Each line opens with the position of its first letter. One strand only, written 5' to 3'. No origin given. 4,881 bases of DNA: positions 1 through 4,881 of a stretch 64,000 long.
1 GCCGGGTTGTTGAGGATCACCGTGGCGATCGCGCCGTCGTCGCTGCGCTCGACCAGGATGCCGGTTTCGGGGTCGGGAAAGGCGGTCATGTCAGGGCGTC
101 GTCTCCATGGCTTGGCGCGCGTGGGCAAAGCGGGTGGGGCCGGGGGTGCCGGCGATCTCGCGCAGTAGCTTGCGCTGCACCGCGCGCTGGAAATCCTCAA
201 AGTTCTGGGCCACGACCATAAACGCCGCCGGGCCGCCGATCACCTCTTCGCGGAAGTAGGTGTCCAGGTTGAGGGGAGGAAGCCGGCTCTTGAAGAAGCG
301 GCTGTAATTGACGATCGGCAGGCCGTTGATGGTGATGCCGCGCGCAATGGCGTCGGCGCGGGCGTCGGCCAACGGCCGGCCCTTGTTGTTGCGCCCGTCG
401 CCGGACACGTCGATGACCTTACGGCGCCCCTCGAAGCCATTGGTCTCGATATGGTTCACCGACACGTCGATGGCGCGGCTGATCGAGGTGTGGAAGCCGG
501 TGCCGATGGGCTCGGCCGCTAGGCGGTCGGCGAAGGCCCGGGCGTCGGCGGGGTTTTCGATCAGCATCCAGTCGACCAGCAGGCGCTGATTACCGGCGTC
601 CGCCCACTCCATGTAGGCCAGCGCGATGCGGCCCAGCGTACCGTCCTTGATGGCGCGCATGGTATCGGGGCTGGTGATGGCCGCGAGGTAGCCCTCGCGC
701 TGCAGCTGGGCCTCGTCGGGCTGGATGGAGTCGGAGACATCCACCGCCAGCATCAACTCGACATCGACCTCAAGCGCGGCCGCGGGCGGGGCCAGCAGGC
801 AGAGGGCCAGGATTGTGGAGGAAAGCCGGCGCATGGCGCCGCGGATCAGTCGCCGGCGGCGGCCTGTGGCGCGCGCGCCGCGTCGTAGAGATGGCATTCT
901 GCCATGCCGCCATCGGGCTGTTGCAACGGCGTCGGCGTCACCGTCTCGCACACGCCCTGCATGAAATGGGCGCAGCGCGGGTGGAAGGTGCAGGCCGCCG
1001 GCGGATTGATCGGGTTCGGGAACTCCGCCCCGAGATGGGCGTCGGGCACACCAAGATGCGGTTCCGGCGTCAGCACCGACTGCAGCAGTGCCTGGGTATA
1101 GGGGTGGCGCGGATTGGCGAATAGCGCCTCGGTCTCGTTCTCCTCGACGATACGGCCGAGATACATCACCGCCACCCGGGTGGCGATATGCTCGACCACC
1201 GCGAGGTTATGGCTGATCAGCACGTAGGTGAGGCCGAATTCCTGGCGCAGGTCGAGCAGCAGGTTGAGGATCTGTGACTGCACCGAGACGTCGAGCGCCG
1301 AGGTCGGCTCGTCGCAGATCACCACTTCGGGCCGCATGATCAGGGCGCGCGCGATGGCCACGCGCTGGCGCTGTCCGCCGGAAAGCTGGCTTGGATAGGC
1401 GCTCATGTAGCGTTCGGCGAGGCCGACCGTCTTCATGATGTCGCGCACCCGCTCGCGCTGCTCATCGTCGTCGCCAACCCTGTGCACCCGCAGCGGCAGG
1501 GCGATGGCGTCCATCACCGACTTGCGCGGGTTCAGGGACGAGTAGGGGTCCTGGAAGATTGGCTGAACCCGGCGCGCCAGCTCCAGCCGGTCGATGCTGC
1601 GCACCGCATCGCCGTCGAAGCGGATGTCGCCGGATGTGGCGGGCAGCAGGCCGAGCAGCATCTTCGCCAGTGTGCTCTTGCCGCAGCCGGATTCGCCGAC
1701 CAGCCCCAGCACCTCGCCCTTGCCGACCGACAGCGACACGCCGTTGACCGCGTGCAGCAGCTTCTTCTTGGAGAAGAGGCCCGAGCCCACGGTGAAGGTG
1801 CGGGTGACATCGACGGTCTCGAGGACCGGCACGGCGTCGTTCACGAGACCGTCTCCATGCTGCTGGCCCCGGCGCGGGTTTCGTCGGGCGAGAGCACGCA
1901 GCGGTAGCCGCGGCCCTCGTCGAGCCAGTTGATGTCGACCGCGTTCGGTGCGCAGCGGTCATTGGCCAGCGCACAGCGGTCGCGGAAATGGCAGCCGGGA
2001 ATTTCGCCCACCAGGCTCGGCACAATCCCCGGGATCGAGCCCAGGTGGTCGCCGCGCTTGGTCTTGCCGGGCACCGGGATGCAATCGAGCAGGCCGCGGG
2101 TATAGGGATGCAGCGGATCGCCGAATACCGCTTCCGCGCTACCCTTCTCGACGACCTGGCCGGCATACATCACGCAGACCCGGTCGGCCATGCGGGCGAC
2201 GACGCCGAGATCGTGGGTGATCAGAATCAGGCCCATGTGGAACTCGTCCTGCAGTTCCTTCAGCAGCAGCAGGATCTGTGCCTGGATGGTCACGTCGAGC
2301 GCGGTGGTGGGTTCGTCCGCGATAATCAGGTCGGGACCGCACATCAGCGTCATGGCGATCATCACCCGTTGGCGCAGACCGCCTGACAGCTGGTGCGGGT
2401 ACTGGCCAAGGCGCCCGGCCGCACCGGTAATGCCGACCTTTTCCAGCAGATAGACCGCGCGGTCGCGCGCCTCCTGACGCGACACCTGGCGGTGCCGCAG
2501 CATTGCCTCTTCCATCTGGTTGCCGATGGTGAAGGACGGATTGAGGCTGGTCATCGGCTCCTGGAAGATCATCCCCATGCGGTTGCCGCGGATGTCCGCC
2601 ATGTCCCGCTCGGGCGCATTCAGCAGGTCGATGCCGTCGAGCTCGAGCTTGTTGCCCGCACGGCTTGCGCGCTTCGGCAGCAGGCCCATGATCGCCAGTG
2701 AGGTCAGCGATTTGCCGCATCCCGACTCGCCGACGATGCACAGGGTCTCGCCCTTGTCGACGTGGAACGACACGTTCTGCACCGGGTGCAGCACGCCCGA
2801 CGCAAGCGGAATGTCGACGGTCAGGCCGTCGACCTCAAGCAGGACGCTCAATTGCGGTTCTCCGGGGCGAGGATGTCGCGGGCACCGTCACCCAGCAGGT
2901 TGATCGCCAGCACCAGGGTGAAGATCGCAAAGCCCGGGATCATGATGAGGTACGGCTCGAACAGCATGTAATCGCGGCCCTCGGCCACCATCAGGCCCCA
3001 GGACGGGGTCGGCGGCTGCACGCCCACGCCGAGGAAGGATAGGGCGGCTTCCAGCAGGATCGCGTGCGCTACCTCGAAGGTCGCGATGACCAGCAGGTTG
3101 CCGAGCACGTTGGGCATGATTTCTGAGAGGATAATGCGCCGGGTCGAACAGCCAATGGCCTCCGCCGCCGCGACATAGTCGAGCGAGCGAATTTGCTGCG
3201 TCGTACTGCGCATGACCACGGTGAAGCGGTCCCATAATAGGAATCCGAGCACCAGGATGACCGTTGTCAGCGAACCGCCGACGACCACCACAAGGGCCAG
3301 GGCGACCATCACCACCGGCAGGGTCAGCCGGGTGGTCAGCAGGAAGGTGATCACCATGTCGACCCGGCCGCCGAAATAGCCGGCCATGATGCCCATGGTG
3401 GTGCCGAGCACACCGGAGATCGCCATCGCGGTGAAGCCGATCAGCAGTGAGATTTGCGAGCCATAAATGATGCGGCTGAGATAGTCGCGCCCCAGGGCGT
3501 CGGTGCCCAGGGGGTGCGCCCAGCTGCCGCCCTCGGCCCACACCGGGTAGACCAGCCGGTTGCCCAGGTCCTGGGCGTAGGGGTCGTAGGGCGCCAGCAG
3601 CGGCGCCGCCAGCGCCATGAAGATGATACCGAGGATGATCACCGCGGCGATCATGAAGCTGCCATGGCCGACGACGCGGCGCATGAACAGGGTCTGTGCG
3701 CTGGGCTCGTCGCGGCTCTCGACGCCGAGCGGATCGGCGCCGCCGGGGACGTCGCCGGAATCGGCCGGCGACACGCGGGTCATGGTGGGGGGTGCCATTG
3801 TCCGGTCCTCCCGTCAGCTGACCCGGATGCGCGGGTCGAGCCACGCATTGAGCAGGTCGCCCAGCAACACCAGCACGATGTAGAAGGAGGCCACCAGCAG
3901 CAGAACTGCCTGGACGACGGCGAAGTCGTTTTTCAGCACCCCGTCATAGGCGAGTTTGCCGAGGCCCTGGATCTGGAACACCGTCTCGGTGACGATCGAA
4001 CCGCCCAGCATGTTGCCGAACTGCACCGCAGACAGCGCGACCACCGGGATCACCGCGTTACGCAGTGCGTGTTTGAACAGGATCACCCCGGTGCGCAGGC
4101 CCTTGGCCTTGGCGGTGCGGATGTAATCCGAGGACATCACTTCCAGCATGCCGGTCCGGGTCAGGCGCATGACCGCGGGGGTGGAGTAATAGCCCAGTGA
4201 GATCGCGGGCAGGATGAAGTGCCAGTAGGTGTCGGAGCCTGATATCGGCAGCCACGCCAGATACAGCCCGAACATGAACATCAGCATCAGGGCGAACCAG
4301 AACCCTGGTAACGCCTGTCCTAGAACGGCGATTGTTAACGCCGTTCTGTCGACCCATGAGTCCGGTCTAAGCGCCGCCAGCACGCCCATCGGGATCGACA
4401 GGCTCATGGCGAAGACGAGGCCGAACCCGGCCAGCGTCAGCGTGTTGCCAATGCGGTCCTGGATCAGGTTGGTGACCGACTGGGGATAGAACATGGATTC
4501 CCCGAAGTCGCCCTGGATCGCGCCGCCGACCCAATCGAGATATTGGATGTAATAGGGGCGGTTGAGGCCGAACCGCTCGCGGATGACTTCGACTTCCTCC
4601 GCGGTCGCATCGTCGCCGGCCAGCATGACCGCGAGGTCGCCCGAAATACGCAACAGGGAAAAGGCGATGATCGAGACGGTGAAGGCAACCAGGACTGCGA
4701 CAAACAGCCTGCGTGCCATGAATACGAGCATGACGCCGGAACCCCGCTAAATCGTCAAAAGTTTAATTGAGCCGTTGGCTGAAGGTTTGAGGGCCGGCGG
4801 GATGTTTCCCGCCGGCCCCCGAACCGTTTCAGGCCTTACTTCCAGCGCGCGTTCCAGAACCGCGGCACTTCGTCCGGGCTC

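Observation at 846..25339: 25-kb peptide-uptake and multi-family peptidase/amidohydrolase island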

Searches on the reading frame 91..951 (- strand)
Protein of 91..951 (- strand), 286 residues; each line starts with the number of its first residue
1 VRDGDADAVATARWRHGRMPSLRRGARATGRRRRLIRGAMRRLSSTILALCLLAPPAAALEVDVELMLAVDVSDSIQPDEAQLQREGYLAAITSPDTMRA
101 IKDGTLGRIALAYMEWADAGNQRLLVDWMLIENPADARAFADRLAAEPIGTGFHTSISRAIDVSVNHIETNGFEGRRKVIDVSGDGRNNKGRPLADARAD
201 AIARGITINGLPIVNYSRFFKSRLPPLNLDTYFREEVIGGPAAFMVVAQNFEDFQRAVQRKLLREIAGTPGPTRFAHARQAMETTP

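Call 4: search_protein_families(library=pfam, proteins=[window:91-951:-])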
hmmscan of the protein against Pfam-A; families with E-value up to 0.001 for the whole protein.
window:91-951:- (286 aa): 1 family
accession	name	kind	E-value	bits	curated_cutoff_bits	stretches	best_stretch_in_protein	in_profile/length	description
PF06707.17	DUF1194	-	8.9e-75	250.9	27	1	61-269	1-205/206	Protein of unknown function (DUF1194)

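Call 57: search_protein_families(library=ncbifam, proteins=[window:91-951:-], max_evalue=1e-20)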
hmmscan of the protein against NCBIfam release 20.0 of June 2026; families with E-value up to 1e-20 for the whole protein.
window:91-951:- (286 aa): 0 families

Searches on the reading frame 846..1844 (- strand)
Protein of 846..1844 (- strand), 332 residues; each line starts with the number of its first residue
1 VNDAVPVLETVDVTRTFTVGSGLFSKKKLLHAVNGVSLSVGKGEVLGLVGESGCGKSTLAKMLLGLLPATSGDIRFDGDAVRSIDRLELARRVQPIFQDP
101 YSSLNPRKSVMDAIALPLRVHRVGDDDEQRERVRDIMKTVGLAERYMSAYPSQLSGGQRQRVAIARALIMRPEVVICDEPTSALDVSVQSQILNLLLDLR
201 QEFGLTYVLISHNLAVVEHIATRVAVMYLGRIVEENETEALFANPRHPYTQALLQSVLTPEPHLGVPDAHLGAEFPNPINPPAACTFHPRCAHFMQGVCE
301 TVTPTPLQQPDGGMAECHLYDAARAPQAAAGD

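Call 4: search_protein_families(library=pfam, proteins=[window:846-1844:-])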
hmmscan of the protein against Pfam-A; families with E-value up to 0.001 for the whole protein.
window:846-1844:- (332 aa): 5 families
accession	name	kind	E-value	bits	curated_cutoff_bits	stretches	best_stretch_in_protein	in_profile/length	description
PF00005.33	ABC_tran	-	2.6e-37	128.9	25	1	34-182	2-137/137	ABC transporter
PF08352.17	oligo_HPY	-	1.2e-14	54.9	27.1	1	233-296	1-63/65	Oligopeptide/dipeptide transporter, C-terminal region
PF13401.12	AAA_22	-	6e-06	27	27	1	46-210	8-121/130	AAA domain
PF13304.12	AAA_21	-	0.00012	22.7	27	0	151-217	235-303/304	AAA domain, putative AbiEii toxin, Type IV TA system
PF01078.27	Mg_chelatase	-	0.00016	21.6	20.3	1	43-102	22-79/207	Magnesium chelatase, subunit ChlI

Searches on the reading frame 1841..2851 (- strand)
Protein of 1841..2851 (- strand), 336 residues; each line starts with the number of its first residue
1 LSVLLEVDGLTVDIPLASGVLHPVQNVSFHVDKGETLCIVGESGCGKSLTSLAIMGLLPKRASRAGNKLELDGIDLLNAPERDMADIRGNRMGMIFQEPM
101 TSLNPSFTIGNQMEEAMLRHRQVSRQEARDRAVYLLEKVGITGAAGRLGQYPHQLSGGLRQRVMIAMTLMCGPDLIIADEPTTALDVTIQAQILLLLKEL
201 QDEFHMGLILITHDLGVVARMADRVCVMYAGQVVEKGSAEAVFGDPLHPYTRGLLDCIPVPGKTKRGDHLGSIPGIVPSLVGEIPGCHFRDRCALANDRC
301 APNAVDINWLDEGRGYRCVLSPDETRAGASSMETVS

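Call 4: search_protein_families(library=pfam, proteins=[window:1841-2851:-])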
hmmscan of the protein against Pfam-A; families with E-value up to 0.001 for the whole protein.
window:1841-2851:- (336 aa): 3 families
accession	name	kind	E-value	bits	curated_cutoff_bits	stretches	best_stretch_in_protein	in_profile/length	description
PF00005.33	ABC_tran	-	2.8e-27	96.4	25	1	24-183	1-137/137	ABC transporter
PF08352.17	oligo_HPY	-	1.5e-17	64.2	27.1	1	234-300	1-65/65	Oligopeptide/dipeptide transporter, C-terminal region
PF02463.25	SMC_N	-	4.3e-06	26.8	40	1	36-228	26-212/220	RecF/RecN/SMC N terminal domain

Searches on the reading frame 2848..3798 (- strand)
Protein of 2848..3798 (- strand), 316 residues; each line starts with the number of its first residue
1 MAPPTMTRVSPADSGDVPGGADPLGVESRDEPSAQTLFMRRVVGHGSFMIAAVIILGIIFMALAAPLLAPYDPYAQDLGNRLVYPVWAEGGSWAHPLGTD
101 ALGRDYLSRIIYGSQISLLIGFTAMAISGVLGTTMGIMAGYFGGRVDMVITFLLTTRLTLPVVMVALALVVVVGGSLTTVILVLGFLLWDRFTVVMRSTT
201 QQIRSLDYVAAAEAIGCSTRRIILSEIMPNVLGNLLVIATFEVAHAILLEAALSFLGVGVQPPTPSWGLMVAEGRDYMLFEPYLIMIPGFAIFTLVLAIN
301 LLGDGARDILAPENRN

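Call 4: search_protein_families(library=pfam, proteins=[window:2848-3798:-])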
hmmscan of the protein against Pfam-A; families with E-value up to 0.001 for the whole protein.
window:2848-3798:- (316 aa): 2 families
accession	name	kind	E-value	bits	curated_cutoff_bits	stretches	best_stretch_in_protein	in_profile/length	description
PF00528.27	BPD_transp_1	-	8.2e-25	88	26.4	1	132-313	1-181/184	Binding-protein-dependent transport system inner membrane component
PF12911.12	OppC_N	-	1.3e-09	38.2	23.9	1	38-82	6-50/53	N-terminal TM domain of oligopeptide transport permease C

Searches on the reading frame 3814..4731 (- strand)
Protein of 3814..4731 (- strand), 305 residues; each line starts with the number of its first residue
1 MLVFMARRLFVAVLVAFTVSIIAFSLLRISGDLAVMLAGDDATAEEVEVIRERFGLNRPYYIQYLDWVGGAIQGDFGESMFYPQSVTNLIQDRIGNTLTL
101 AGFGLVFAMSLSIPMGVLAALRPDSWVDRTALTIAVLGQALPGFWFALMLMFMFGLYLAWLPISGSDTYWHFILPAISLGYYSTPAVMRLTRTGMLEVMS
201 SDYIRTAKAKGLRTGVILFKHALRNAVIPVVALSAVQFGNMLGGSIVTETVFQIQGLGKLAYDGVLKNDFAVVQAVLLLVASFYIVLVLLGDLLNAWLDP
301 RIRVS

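Call 4: search_protein_families(library=pfam, proteins=[window:3814-4731:-])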
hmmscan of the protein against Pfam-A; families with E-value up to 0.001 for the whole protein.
window:3814-4731:- (305 aa): 2 families
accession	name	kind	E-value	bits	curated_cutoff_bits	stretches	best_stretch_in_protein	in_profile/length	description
PF00528.27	BPD_transp_1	-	5.3e-40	137.5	26.4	1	113-303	2-183/184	Binding-protein-dependent transport system inner membrane component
PF19300.4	BPD_transp_1_N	-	2.2e-12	47.6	23.8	1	1-75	1-76/114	Binding-prot-dependent transport system membrane comp, N-term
